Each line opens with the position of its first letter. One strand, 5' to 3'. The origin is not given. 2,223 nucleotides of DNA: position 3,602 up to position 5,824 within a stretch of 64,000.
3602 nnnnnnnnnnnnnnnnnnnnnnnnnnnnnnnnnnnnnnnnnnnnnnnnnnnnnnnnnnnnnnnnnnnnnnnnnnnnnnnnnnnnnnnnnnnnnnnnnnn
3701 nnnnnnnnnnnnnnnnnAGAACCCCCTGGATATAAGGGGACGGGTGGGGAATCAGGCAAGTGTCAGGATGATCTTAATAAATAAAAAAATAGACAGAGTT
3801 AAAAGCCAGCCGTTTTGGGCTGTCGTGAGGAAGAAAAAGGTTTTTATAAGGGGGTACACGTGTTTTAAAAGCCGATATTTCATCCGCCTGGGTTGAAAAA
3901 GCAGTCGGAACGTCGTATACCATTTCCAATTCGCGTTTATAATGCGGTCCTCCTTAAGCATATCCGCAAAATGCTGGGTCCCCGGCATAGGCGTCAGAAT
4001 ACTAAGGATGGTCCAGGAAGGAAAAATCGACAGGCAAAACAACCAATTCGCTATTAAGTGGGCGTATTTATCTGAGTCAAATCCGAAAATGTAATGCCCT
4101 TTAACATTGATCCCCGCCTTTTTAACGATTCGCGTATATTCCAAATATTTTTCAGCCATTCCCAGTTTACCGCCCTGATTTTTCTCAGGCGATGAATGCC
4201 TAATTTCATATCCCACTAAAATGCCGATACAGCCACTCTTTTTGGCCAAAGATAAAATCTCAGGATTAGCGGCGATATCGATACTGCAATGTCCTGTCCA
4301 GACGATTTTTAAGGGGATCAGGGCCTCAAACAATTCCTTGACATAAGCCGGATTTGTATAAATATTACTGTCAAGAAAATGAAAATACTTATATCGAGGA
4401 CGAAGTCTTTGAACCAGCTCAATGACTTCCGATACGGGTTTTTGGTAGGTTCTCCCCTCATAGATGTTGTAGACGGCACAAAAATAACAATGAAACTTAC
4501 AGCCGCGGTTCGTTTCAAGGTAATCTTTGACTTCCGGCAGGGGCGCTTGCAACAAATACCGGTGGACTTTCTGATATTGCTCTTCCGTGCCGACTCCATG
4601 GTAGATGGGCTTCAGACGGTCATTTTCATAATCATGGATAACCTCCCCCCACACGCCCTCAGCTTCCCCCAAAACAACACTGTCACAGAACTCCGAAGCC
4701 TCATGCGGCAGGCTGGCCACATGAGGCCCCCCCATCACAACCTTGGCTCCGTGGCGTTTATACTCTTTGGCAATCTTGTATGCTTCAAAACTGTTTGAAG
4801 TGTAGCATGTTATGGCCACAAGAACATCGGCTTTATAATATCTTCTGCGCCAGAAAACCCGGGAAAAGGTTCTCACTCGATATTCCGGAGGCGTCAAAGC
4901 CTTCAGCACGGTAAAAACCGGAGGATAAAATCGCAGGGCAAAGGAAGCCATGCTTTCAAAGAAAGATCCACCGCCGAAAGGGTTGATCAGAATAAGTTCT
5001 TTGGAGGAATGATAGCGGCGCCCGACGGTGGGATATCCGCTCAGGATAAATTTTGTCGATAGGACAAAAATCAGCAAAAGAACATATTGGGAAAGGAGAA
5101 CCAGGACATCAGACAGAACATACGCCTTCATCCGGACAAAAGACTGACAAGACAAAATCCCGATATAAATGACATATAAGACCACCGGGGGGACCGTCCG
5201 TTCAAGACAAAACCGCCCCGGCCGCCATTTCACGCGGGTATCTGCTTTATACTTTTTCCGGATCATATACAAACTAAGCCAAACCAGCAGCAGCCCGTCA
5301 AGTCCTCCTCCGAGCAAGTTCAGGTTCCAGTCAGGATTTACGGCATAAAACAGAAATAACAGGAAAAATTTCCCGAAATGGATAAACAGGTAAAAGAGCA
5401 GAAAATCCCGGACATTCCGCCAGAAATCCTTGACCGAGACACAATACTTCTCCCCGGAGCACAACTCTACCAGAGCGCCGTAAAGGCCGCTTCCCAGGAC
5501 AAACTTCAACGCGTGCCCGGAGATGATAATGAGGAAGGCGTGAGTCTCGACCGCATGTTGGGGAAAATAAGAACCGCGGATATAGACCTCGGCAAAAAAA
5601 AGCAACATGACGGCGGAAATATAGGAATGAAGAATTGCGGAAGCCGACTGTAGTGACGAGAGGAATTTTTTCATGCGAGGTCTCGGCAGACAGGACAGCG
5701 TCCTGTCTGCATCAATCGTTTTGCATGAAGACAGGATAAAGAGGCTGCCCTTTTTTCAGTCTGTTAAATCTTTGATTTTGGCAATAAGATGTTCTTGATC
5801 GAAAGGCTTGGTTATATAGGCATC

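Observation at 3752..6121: Membrane-embedded class-B (B12) radical-SAM enzyme next to a stand-alone receiver domain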

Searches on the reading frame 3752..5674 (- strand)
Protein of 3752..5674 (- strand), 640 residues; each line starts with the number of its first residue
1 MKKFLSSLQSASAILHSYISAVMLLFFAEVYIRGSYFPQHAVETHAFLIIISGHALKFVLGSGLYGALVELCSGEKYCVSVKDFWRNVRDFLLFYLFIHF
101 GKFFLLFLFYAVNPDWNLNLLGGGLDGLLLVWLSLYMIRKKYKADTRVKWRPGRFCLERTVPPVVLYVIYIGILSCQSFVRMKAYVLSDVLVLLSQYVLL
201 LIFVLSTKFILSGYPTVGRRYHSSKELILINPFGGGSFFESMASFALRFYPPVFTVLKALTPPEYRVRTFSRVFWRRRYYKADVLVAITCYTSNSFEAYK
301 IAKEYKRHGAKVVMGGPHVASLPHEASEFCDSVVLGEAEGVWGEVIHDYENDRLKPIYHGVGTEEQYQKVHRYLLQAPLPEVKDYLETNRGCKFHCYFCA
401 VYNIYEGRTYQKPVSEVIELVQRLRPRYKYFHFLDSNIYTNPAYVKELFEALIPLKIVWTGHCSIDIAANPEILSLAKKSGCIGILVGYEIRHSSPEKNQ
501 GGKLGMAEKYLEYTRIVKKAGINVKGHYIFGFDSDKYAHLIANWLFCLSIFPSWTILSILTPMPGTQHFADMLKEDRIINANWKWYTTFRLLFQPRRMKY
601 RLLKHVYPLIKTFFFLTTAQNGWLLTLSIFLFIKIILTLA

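Call 3: search_protein_families(library=pfam, proteins=[window:3752-5674:-], max_evalue=0.01)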
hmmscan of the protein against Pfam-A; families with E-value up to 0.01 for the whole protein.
window:3752-5674:- (640 aa): 3 families
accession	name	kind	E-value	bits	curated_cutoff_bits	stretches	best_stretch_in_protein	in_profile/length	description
PF04055.27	Radical_SAM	-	1.9e-11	44.9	29.5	1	388-535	3-156/166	Radical SAM superfamily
PF02310.24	B12-binding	-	1.4e-09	38.3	32.1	1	280-341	50-116/121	B12 binding domain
PF19864.5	Radical_SAM_N2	-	0.003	17.5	29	1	310-352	87-128/151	Radical SAM proteins, N-terminal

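Call 4: search_protein_families(library=ncbifam, proteins=[window:3752-5674:-], max_evalue=0.01)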
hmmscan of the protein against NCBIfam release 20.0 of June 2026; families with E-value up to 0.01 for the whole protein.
window:3752-5674:- (640 aa): 19 families
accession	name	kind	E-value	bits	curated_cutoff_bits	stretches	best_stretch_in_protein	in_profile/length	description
TIGR03471.1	HpnJ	equivalog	1.2e-16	60.7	577.6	1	386-578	200-393/472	hopanoid biosynthesis associated radical SAM protein HpnJ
TIGR02026.1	BchE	equivalog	7.7e-15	54.7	481.35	1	387-608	198-422/497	magnesium-protoporphyrin IX monomethyl ester anaerobic oxidative cyclase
TIGR04013.1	B12_SAM_MJ_1487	hypoth_equivalog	8.3e-15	54.5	251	1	286-426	44-194/382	TIGR04013 family B12-binding domain/radical SAM domain-containing protein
NF050148.1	rSAM_ApyD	equivalog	2.4e-12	46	750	1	386-572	202-393/645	RiPP biosynthesis radical SAM protein ApyD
TIGR04479.1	bcpD_PhpK_rSAM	subfamily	3e-11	42.4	600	1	385-534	243-393/504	PhpK family radical SAM P-methyltransferase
TIGR04072.2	rSAM_ladder_B12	equivalog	2.5e-10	39.6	360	1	300-493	88-293/443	lipid biosynthesis B12-binding/radical SAM protein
TIGR04295.1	B12_rSAM_oligo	hypoth_equivalog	7.4e-10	38.1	400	1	385-490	202-302/422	TIGR04295 family B12-binding domain-containing radical SAM protein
NF038361.1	rSAM_Sden_1168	equivalog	6.4e-07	28.3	575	1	355-540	255-441/560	Sden_1168 family B12-binding radical SAM P-methyltransferase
TIGR04014.1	B12_SAM_MJ_0865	equivalog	7.9e-07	28.2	360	1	300-425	59-202/434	methyl-coenzyme M reductase glutamine C-methyltransferase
TIGR04367.1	HpnR_B12_rSAM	equivalog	8.2e-07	27.9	650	1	386-570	189-371/490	hopanoid C-3 methylase HpnR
NF040542.1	rSAM_RCCLKC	equivalog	1.1e-06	28.1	450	1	381-440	178-238/423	arsinothricin biosynthesis radical SAM protein ArsL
TIGR04385.1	B12_rSAM_cofa1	equivalog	4.6e-06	26.1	450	1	386-521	198-329/438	B12 lower ligand biosynthesis radical SAM protein BzaD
NF040546.1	rSAM_CUAEP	equivalog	9.4e-06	24.6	500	1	382-452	170-241/468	CUAEP/CCAEP-tail radical SAM (seleno)protein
TIGR00089.1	TIGR00089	subfamily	1.2e-05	24.3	251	1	281-424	36-180/429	MiaB/RimO family radical SAM methylthiotransferase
NF045585.1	rSAM_slr0320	equivalog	8e-05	21.3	775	1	386-469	238-320/511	photosystem II high light acclimation radical SAM protein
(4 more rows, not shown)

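Call 5: find_homologous_proteins(query=window:3752-5674:-, max_evalue=0.001)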
Query window:3752-5674:- (640 aa): 423 proteins with E <= 0.001 among 8000 candidates; the best 120 are listed.
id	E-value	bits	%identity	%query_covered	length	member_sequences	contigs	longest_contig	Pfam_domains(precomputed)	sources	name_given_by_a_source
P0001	0.0e+0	1481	100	100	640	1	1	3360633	PF04055.28,PF02310.25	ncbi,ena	-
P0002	3.5e-251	853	60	100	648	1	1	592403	PF04055.28,PF02310.25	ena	-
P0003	3.1e-239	814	58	97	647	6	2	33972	PF04055.28,PF02310.25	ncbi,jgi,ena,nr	ncbi:MAG TPA: radical SAM protein [Candidatus Omnitrophota bacterium]|nr:radical SAM protein [Candid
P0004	5.7e-239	813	56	100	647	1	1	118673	PF04055.28,PF02310.25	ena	-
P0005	9.7e-237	806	57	99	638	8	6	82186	PF04055.28,PF02310.25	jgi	-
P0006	6.1e-236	803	60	91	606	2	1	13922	PF04055.28,PF02310.25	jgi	jgi:hypothetical protein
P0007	9.7e-204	697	50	99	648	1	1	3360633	PF04055.28,PF02310.25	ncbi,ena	-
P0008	1.3e-200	686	51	98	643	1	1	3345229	PF04055.28,PF02310.25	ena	-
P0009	5.0e-197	675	49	98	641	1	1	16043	PF04055.28,PF02310.25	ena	-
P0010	5.3e-197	674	49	100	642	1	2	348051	PF04055.28,PF02310.25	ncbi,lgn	-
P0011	1.3e-195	670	48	99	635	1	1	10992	PF04055.28,PF02310.25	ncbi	ncbi:MAG: radical SAM protein, partial [Candidatus Omnitrophota bacterium]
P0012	9.1e-190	651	47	100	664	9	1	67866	PF04055.28,PF02310.25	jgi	jgi:radical SAM superfamily enzyme YgiQ (UPF0313 family)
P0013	1.8e-186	640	48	97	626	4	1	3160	PF04055.28,PF02310.25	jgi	-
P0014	3.0e-166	573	44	99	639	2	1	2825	PF04055.28,PF02310.25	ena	-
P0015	9.6e-164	565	45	98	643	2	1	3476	PF04055.28,PF02310.25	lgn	-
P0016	2.0e-160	554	44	97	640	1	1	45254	PF04055.28,PF02310.25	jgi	jgi:radical SAM superfamily enzyme YgiQ (UPF0313 family)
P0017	1.5e-159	551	43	98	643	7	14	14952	PF04055.28,PF02310.25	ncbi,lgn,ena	-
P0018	1.6e-159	551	43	98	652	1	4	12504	PF04055.28,PF02310.25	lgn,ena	-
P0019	2.3e-159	550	43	98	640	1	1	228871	PF04055.28,PF02310.25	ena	-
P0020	2.6e-159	550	42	97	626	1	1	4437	PF04055.28,PF02310.25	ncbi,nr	ncbi:MAG: radical SAM protein, partial [Candidatus Omnitrophica bacterium]|nr:radical SAM protein [C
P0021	1.8e-158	547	43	96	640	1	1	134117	PF04055.28,PF02310.25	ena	-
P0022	5.1e-158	546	43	98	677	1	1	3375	PF04055.28,PF02310.25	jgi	jgi:radical SAM superfamily enzyme YgiQ (UPF0313 family)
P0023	6.0e-158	545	44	91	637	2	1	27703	PF04055.28,PF02310.25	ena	-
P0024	1.2e-157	544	45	90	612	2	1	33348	PF04055.28,PF02310.25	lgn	-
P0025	7.8e-157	542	44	96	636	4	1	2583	PF04055.28,PF02310.25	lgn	-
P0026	3.1e-155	536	40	99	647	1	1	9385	PF04055.28,PF02310.25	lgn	-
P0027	1.7e-154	534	42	95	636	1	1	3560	PF04055.28,PF02310.25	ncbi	-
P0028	5.1e-154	532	42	96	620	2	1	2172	PF04055.28,PF02310.25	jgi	-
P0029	1.8e-153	531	45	88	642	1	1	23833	PF04055.28,PF02310.25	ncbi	-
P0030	1.2e-152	528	45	90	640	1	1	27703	PF04055.28,PF02310.25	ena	-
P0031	2.3e-152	527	43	98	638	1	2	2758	PF04055.28,PF02310.25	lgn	-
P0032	2.8e-152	527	41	98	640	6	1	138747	PF04055.28,PF02310.25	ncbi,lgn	-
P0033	3.0e-152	527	42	97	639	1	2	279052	PF04055.28,PF02310.25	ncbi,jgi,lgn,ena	-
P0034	5.7e-152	526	42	97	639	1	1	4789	PF04055.28,PF02310.25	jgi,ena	-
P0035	7.6e-152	525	42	96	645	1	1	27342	PF04055.28,PF02310.25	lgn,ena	-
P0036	1.4e-151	524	44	83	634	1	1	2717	PF04055.28,PF02310.25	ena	-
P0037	9.7e-151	522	42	88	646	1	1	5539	PF04055.28,PF02310.25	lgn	-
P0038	1.2e-150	521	44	89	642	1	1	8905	PF04055.28,PF02310.25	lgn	-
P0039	3.1e-150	520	41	98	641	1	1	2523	PF04055.28,PF02310.25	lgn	-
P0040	3.6e-150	520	42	91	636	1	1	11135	PF04055.28,PF02310.25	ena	-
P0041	5.4e-150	519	43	98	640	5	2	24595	PF04055.28,PF02310.25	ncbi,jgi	jgi:hypothetical protein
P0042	1.1e-149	518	41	94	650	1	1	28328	PF04055.28,PF02310.25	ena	-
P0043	4.4e-149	516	43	88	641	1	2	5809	PF04055.28,PF02310.25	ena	-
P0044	4.2e-148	513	43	90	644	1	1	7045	PF04055.28,PF02310.25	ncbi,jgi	ncbi:MAG: radical SAM protein [Candidatus Omnitrophota bacterium]|jgi:hypothetical protein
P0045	5.3e-148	513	41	97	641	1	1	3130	PF04055.28,PF02310.25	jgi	jgi:radical SAM superfamily enzyme YgiQ (UPF0313 family)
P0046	1.3e-147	511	40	96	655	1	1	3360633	PF04055.28,PF02310.25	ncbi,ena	-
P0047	1.6e-147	511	39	99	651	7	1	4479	PF04055.28,PF02310.25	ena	-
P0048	1.8e-147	511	41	99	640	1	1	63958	PF04055.28,PF02310.25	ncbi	-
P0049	2.7e-147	510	43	98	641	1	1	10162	PF04055.28,PF02310.25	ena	-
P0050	1.2e-146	508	42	92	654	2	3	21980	PF04055.28,PF19864.6,PF02310.25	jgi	-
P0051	2.9e-146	507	40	98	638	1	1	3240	PF04055.28,PF02310.25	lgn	-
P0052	3.2e-146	507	51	69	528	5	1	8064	PF04055.28,PF02310.25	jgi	jgi:hypothetical protein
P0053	2.5e-145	504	40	97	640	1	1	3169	PF04055.28,PF02310.25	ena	-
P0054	8.2e-145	502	41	99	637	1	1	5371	PF04055.28,PF02310.25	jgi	jgi:hypothetical protein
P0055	1.5e-144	501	41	99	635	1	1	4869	PF04055.28,PF02310.25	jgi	-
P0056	1.1e-143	498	48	73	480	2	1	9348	PF04055.28,PF02310.25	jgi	jgi:hypothetical protein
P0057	2.7e-143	497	40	96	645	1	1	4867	PF04055.28,PF02310.25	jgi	jgi:hypothetical protein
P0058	6.9e-143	496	42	91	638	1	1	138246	PF04055.28,PF02310.25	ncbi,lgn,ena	-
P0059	8.6e-143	495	41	95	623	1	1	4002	PF04055.28,PF02310.25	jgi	jgi:radical SAM superfamily enzyme YgiQ (UPF0313 family)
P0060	3.3e-142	493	41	89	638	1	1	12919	PF04055.28,PF02310.25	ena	-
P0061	4.2e-142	493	41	98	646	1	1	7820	PF04055.28,PF02310.25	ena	-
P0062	9.1e-142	492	42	91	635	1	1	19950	PF04055.28,PF02310.25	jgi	jgi:hypothetical protein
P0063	2.2e-141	491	39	99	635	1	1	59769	PF04055.28,PF02310.25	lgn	-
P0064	2.6e-141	490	40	97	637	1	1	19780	PF04055.28,PF02310.25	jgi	jgi:radical SAM superfamily enzyme YgiQ (UPF0313 family)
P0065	4.5e-141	490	41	93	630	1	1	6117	PF04055.28,PF02310.25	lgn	-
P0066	8.5e-141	489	42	90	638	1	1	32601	PF04055.28,PF02310.25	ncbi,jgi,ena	-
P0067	1.6e-140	488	40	95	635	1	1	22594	PF04055.28,PF02310.25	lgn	-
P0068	1.8e-140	488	40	98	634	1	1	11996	PF04055.28,PF02310.25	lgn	-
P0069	2.1e-140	487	40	97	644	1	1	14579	PF04055.28,PF02310.25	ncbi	-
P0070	2.5e-140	487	40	97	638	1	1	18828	PF04055.28,PF02310.25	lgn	-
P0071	2.6e-140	487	40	97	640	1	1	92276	PF04055.28,PF02310.25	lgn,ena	-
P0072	3.8e-140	487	41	92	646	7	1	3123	PF04055.28,PF02310.25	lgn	-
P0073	1.5e-139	485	41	98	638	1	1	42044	PF04055.28,PF02310.25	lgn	-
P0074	1.8e-139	484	40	99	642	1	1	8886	PF04055.28,PF02310.25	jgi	jgi:hypothetical protein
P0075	2.7e-139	484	40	94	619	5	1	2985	PF04055.28,PF02310.25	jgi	-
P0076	1.4e-138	481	39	98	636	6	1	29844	PF04055.28,PF02310.25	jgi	jgi:radical SAM superfamily enzyme YgiQ (UPF0313 family)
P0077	1.8e-137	478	43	90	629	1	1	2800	PF04055.28,PF02310.25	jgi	jgi:hypothetical protein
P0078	2.3e-137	477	42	86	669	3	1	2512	PF04055.28,PF02310.25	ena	-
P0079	2.5e-137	477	41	88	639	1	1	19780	PF04055.28,PF02310.25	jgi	jgi:radical SAM superfamily enzyme YgiQ (UPF0313 family)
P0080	1.0e-136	475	40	98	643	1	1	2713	PF04055.28,PF02310.25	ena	-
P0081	4.1e-136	473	40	90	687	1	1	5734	PF04055.28,PF02310.25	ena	-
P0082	1.2e-135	472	43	85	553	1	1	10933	PF04055.28,PF02310.25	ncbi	-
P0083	1.1e-134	468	37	98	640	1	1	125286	PF04055.28,PF19864.6,PF02310.25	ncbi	-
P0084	2.3e-134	467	45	74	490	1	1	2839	PF04055.28,PF02310.25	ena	-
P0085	5.5e-133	463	41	89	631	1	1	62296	PF04055.28,PF02310.25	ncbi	ncbi:B12-binding domain-containing radical SAM protein [Candidatus Omnitrophota bacterium]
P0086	9.0e-133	462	38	98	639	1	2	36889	PF04055.28,PF02310.25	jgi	-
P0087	4.3e-131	457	40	93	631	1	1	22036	PF04055.28,PF02310.25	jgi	-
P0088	9.7e-131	456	37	98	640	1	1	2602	PF04055.28,PF02310.25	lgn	-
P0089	1.8e-129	451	37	98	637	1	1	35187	PF04055.28,PF02310.25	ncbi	-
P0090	7.9e-129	449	39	91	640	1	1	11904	PF04055.28,PF02310.25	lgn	-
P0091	1.6e-128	448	50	61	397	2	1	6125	PF04055.28,PF02310.25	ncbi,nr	ncbi:MAG: cobalamin B12-binding domain-containing protein [Candidatus Omnitrophica bacterium]|nr:cob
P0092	7.6e-128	446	40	90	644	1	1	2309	PF04055.28,PF02310.25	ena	-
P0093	6.0e-127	443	40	96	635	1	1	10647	PF04055.28,PF02310.25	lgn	-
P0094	9.2e-127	442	38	97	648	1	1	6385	PF04055.28,PF02310.25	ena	-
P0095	1.9e-126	441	40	95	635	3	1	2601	PF04055.28,PF02310.25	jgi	-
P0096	2.1e-125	438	38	96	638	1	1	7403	PF04055.28,PF02310.25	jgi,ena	-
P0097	1.1e-123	432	38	91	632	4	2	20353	PF04055.28,PF02310.25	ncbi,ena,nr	ncbi:MAG: B12-binding domain-containing radical SAM protein [Candidatus Omnitrophica bacterium]|nr:B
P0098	1.1e-123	432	38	90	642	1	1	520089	PF04055.28,PF02310.25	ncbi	-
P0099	4.7e-123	430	41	79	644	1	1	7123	PF04055.28,PF02310.25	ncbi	ncbi:MAG: radical SAM protein [Candidatus Omnitrophota bacterium]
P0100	3.9e-120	420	44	70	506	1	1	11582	PF04055.28,PF02310.25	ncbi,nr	ncbi:MAG: radical SAM protein, partial [Candidatus Omnitrophica bacterium]|nr:radical SAM protein [C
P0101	2.4e-118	415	48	64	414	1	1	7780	PF04055.28,PF02310.25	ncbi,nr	ncbi:MAG: cobalamin-dependent protein, partial [Candidatus Omnitrophica bacterium]|nr:cobalamin-depe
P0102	2.1e-117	411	37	89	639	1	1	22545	PF04055.28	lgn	-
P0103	4.4e-117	410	37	89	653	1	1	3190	PF04055.28,PF02310.25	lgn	-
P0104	9.4e-115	403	36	92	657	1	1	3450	PF04055.28,PF19864.6,PF02310.25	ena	-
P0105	1.1e-112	396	35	91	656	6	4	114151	PF04055.28,PF02310.25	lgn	-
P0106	3.1e-111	391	37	85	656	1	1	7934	PF04055.28,PF02310.25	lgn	-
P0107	1.2e-109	386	36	99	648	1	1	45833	PF04055.28,PF02310.25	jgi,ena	-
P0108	1.7e-104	369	35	90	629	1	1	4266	PF04055.28,PF02310.25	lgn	-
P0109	1.9e-96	342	44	60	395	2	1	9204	PF04055.28,PF02310.25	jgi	jgi:radical SAM superfamily enzyme YgiQ (UPF0313 family)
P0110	2.3e-96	342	41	64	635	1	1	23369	PF04055.28,PF02310.25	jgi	-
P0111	1.9e-92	329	40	63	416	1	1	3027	PF04055.28,PF02310.25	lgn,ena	-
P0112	8.9e-84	300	39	62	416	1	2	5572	PF04055.28,PF02310.25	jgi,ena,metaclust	metaclust:\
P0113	1.3e-79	287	35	64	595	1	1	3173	PF04055.28,PF02310.25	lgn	-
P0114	2.8e-78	282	35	66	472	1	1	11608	PF02310.25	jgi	-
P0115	8.7e-72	261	37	62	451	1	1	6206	PF04055.28,PF02310.25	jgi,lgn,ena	-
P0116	2.3e-65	240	35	59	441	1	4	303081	PF04055.28,PF02310.25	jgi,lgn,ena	-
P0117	8.7e-64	234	36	59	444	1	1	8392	PF04055.28,PF02310.25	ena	-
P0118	2.3e-63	233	36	59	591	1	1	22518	PF04055.28,PF02310.25,PF13466.13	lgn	-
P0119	3.8e-62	229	34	62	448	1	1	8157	PF04055.28,PF02310.25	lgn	-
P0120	4.3e-62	229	35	59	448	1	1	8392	PF04055.28,PF02310.25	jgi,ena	-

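Call 10: find_encoding_contigs(protein=P0001, flank=10000, max_places=3)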
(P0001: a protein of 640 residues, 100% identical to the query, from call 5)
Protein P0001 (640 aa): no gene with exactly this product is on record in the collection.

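Call 11: find_encoding_contigs(protein=P0007, flank=10000, max_places=3)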
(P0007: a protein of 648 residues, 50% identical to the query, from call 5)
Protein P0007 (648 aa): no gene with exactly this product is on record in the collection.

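Call 12: find_encoding_contigs(protein=P0046, flank=10000, max_places=3)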
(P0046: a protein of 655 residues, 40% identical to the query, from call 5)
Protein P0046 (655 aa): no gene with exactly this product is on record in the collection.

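Call 13: find_encoding_contigs(protein=P0002, flank=10000, max_places=2)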
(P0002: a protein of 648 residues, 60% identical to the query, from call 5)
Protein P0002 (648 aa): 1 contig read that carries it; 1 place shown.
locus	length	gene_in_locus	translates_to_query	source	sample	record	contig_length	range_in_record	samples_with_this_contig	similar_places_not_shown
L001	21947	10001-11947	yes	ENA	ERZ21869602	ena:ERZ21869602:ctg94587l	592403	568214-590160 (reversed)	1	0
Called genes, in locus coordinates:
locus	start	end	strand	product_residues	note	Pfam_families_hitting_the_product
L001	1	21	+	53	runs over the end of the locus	PF02472:ExbD (weak)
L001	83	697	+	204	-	PF03544:TonB_C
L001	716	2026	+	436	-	PF25063:ARM_TT21_C, PF13174:TPR_6 (faint), PF13176:TPR_7 (faint), PF00515:TPR_1 (weak), PF13432:TPR_16, PF13371:TPR_9, PF13414:TPR_11, PF14559:TPR_19 (weak), +8 more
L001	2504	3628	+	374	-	PF04055:Radical_SAM, PF13186:SPASM (weak)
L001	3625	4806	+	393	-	PF09314:DUF1972 (weak), PF13477:Glyco_trans_4_2 (weak), PF13439:Glyco_transf_4, PF13579:Glyco_trans_4_4, PF20706:GT4-conflict, PF00534:Glycos_transf_1, PF13692:Glyco_trans_1_4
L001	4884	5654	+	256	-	-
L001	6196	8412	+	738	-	PF01590:GAF, PF13185:GAF_2, PF13492:GAF_3, PF05524:PEP-utilisers_N, PF00391:PEP-utilizers, PF02896:PEP-utilizers_C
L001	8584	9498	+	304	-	-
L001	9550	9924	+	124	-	PF00072:Response_reg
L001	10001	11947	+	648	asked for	PF02310:B12-binding, PF04055:Radical_SAM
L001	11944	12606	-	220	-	-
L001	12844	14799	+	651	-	-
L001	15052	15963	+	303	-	PF04055:Radical_SAM (weak)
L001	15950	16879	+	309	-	PF01075:Glyco_transf_9 (faint)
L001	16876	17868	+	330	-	PF01073:3Beta_HSD, PF01370:Epimerase, PF02719:Polysacc_synt_2 (weak), PF04321:RmlD_sub_bind, PF05368:NmrA (weak), PF07993:NAD_binding_4 (faint), PF13460:NAD_binding_10, PF16363:GDP_Man_Dehyd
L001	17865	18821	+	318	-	PF00676:E1_dh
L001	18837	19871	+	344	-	PF02779:Transket_pyr, PF02780:Transketolase_C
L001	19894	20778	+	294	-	PF00106:adh_short, PF13561:adh_short_C2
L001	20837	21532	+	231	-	PF13489:Methyltransf_23, PF02353:CMAS (weak), PF13847:Methyltransf_31, PF08241:Methyltransf_11, PF08242:Methyltransf_12, PF13649:Methyltransf_25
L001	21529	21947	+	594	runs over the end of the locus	PF02776:TPP_enzyme_N, PF00205:TPP_enzyme_M, PF02775:TPP_enzyme_C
